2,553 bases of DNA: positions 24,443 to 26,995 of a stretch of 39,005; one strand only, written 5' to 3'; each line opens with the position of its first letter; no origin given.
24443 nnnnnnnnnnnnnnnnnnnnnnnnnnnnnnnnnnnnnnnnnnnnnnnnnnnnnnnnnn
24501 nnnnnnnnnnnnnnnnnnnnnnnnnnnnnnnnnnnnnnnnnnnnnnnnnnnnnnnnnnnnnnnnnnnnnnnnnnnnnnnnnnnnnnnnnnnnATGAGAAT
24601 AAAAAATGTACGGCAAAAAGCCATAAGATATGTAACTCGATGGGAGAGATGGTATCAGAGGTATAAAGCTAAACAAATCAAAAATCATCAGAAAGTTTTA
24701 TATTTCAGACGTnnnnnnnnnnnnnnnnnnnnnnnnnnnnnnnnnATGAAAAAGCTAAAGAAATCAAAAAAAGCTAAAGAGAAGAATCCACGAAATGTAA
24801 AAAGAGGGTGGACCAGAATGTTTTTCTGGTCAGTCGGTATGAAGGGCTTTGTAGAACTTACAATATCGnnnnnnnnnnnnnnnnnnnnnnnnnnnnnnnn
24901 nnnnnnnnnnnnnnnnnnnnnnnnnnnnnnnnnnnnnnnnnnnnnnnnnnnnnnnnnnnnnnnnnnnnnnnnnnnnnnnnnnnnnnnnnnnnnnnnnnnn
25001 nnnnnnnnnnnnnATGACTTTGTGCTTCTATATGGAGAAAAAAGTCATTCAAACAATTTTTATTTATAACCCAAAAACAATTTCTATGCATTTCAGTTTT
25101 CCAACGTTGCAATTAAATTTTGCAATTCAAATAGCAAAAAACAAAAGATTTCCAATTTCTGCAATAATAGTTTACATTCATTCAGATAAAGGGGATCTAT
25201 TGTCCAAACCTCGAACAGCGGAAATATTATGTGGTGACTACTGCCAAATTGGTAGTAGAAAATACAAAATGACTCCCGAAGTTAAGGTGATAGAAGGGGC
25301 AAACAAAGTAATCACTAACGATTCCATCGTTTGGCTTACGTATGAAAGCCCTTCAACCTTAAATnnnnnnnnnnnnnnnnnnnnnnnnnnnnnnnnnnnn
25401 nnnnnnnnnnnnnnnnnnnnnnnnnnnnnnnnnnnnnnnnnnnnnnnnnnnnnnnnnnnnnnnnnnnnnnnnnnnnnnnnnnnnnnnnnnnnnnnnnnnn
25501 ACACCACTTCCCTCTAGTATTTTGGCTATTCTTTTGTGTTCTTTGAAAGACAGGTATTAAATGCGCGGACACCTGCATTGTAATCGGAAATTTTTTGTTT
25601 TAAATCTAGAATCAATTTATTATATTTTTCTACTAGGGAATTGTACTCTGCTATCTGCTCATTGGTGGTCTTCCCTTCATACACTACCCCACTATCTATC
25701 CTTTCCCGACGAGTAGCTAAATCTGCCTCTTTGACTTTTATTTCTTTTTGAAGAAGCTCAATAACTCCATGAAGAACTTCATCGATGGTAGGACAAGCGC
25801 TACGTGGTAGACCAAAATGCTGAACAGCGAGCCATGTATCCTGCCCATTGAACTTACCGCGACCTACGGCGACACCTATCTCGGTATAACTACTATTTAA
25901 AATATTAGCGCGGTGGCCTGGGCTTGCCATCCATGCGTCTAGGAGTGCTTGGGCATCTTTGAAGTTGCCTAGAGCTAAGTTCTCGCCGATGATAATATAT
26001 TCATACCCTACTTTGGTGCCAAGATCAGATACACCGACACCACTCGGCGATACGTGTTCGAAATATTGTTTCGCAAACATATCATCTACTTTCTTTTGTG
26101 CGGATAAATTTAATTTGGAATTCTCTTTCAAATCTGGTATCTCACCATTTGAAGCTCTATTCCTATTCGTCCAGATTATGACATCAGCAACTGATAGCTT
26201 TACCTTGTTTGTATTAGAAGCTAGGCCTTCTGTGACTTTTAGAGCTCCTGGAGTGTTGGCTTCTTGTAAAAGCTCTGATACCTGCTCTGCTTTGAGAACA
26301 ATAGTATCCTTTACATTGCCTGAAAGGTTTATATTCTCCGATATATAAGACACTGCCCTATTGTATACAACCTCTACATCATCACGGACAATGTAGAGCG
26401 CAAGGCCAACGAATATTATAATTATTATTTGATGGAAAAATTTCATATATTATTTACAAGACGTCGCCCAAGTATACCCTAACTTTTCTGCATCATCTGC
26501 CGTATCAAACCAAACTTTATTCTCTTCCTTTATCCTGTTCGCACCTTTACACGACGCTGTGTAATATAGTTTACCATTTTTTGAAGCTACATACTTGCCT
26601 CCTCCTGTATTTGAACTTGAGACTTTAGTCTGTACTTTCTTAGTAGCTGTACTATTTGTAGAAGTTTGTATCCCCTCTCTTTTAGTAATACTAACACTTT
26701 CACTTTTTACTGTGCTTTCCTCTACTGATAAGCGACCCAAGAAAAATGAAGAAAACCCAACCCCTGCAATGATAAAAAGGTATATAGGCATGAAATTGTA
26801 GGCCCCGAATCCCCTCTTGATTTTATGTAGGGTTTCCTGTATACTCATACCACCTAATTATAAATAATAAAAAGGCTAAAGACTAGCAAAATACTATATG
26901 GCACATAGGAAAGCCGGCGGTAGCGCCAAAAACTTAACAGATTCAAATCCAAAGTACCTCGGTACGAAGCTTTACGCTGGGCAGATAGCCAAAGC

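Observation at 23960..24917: Cluster of tiny Lys/Arg-rich ORFs with consensus promoters and terminators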

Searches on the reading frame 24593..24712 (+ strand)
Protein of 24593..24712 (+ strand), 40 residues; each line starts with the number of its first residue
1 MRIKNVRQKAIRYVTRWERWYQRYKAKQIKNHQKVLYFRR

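Call 8: search_protein_families(library=pfam, proteins=[window:24593-24712:+], max_evalue=1)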
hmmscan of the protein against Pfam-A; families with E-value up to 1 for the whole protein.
window:24593-24712:+ (40 aa): 0 families

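Call 9: search_protein_families(library=ncbifam, proteins=[window:24593-24712:+], max_evalue=10)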
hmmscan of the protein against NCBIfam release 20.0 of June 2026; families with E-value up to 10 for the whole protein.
window:24593-24712:+ (40 aa): 1 family
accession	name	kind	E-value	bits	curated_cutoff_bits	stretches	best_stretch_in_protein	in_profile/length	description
TIGR03379.1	glycerol3P_GlpC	equivalog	0.68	8.6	279.9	1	14-39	143-168/397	anaerobic glycerol-3-phosphate dehydrogenase subunit GlpC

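Call 35: search_protein_families(library=phrogs, proteins=[window:24593-24712:+, L004:501-746:+, L004:789-887:+], max_evalue=1)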
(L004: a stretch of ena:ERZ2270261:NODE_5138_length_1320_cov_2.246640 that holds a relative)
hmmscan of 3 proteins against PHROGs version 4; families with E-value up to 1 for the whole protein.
window:24593-24712:+ (40 aa): 0 families

L004:501-746:+ (82 aa): 0 families

L004:789-887:+ (33 aa): 0 families

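Call 36: search_protein_families(library=padloc, proteins=[window:24593-24712:+, L004:501-746:+, L004:789-887:+], max_evalue=1)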
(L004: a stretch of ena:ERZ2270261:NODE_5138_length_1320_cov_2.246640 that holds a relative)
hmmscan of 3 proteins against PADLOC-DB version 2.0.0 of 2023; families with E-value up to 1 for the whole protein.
window:24593-24712:+ (40 aa): 0 families

L004:501-746:+ (82 aa): 0 families

L004:789-887:+ (33 aa): 0 families

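Call 63: find_related_loci(query=A4, collection=metagenome_contigs, flank=3000)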
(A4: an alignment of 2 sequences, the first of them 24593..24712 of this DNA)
Query A4 (40 aa) in metagenome_contigs; peptide patterns used: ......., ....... (x = any residue, [..] = any of these).
600 stretches matched a pattern, but none encodes a relative of the query by tblastn (E <= 1e-3).

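Call 64: find_related_loci(query=A4, collection=genome_contigs, flank=3000)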
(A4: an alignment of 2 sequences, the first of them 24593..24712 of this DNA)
Query A4 (40 aa) in genome_contigs; peptide patterns used: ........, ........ (x = any residue, [..] = any of these).
12 stretches matched a pattern, but none encodes a relative of the query by tblastn (E <= 1e-3).

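Call 71: predict_structure(protein=window:24593-24712:+)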
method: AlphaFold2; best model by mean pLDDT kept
length: 40 residues; sequences in the alignment: 1
mean_pLDDT: 78.1   pTM: 0.43
mean pLDDT of the five models: 78.1, 76.1, 75.2, 70.4, 68.3
residues with pLDDT >= 90: 4; 70-90: 25; 50-70: 11; < 50: 0
segments of 3 or more residues with pLDDT < 50: none
pLDDT, mean of each block of 10 residues (from residue 1): 68 89 86 69
secondary structure, 60 per line:
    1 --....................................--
elements in order: H3-38

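Call 84: search_solved_structures(query=window:24593-24712:+, max_evalue=10)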
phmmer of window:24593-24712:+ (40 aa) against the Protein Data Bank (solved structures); distinct sequences matched with E-value up to 10: 13.
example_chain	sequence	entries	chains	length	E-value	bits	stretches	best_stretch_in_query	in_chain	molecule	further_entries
8cgn_B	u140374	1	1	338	0.015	18.4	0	3-40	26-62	60S ribosomal protein L17-A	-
2l12_A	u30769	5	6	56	0.17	15.2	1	2-32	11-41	Chromobox homolog 7 | Chromobox protein homolog 7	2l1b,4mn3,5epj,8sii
6v2r_A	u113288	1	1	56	0.17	15.2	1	2-32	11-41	Chromobox protein homolog 7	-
2k1b_A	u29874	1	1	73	0.26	14.7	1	2-32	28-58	Chromobox protein homolog 7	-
4x3k_A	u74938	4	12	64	0.34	14.3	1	2-32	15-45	Chromobox protein homolog 7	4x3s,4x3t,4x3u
2kvm_A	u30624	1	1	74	0.46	13.9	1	2-32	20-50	Chromobox protein homolog 7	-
3i91_A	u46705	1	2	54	0.46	13.9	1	4-27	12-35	Chromobox protein homolog 8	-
5eq0_A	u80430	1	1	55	0.48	13.9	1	4-27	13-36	Chromobox protein homolog 8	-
5ejw_A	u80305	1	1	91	0.65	13.4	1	2-32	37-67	Chromobox protein homolog 7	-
2dnv_A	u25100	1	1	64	0.71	13.3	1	4-27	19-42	Chromobox protein homolog 8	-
9ck4_B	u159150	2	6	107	1.5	12.4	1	8-28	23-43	L9 light chain | L9-F4 light chain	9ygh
9ygg_L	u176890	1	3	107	1.5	12.3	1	8-28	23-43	L9-L4 Light chain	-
9ygf_L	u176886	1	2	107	1.6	12.3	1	8-28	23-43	L9-11 Light chain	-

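Call 88: find_related_loci(query=A4, collection=viral_contigs, flank=3000)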
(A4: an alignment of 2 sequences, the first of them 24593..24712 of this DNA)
Query A4 (40 aa) in viral_contigs; peptide patterns used: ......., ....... (x = any residue, [..] = any of these).
109 stretches matched a pattern, but none encodes a relative of the query by tblastn (E <= 1e-3).

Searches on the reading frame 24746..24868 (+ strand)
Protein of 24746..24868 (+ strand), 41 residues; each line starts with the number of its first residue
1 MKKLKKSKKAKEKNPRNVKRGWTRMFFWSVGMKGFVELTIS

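Call 8: search_protein_families(library=pfam, proteins=[window:24746-24868:+], max_evalue=1)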
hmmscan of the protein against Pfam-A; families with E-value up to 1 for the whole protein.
window:24746-24868:+ (41 aa): 0 families

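Call 9: search_protein_families(library=ncbifam, proteins=[window:24746-24868:+], max_evalue=10)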
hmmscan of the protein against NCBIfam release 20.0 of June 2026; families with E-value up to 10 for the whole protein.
window:24746-24868:+ (41 aa): 0 families

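Call 35: search_protein_families(library=phrogs, proteins=[window:24746-24868:+, L004:501-746:+, L004:789-887:+], max_evalue=1)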
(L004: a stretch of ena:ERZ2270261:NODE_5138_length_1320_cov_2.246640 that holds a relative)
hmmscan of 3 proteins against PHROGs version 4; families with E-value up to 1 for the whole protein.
window:24746-24868:+ (41 aa): 0 families

L004:501-746:+ (82 aa): 0 families

L004:789-887:+ (33 aa): 0 families

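Call 36: search_protein_families(library=padloc, proteins=[window:24746-24868:+, L004:501-746:+, L004:789-887:+], max_evalue=1)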
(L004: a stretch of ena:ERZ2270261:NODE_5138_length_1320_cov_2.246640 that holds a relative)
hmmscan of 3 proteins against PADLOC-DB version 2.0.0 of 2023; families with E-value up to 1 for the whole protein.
window:24746-24868:+ (41 aa): 0 families

L004:501-746:+ (82 aa): 0 families

L004:789-887:+ (33 aa): 0 families

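Call 85: search_solved_structures(query=window:24746-24868:+, max_evalue=10)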
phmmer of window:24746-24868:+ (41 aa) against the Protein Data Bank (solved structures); distinct sequences matched with E-value up to 10: 1.
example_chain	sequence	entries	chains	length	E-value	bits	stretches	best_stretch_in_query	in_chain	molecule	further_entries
8fkz_NL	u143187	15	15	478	0.72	13.6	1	9-32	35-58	Ribosome biogenesis protein NOP53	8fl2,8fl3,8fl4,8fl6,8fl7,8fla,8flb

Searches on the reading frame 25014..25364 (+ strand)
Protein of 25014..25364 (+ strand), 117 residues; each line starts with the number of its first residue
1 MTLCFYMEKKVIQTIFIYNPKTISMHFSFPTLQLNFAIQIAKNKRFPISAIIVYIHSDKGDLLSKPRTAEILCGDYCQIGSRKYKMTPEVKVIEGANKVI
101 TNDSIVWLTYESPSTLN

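Call 8: search_protein_families(library=pfam, proteins=[window:25014-25364:+], max_evalue=1)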
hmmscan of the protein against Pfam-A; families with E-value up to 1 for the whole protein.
window:25014-25364:+ (117 aa): 0 families

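Call 9: search_protein_families(library=ncbifam, proteins=[window:25014-25364:+], max_evalue=10)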
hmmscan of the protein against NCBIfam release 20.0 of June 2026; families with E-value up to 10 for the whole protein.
window:25014-25364:+ (117 aa): 0 families

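Call 35: search_protein_families(library=phrogs, proteins=[window:25032-25364:+], max_evalue=1)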
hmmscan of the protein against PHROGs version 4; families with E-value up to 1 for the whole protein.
window:25032-25364:+ (111 aa): 1 family
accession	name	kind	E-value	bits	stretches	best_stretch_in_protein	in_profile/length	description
phrog_38780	-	unknown function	0.19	11.9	1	35-104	278-351/360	-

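Call 36: search_protein_families(library=padloc, proteins=[window:25032-25364:+], max_evalue=1)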
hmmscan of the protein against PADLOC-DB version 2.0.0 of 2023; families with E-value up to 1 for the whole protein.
window:25032-25364:+ (111 aa): 1 family
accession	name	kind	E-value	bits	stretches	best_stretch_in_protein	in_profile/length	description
PDLC03495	REase_II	-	0.014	12.9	1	32-77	57-103/260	Type II restriction enzyme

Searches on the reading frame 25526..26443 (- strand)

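Call 8: search_protein_families(library=pfam, proteins=[window:25526-26443:-], max_evalue=1)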
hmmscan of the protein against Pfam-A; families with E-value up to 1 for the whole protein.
window:25526-26443:- (305 aa): 3 families
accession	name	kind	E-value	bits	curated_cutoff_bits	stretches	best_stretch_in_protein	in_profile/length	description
PF00188.32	CAP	-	1.4e-14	55.3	21.1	1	93-208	5-115/117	Cysteine-rich secretory protein family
PF18035.6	Bap31_Bap29_C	-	0.048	14.1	30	0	265-280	29-44/52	Bap31/Bap29 cytoplasmic coiled-coil domain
PF05139.19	Erythro_esteras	-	0.051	13.7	26.4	1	182-278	253-353/358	Erythromycin esterase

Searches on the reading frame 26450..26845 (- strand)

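Call 8: search_protein_families(library=pfam, proteins=[window:26450-26845:-], max_evalue=1)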
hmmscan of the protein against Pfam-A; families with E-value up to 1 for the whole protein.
window:26450-26845:- (131 aa): 3 families
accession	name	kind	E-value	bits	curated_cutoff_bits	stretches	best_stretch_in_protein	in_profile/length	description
PF02805.21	Ada_Zn_binding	-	0.0018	18.7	23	1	85-131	18-63/65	Metal binding domain of Ada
PF06522.17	B12D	-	0.0041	16.9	21.5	1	19-43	7-31/54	NADH-ubiquinone reductase complex 1 MLRQ subunit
PF15114.11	UPF0640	-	0.064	13.6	27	1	10-32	16-38/67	Uncharacterised protein family UPF0640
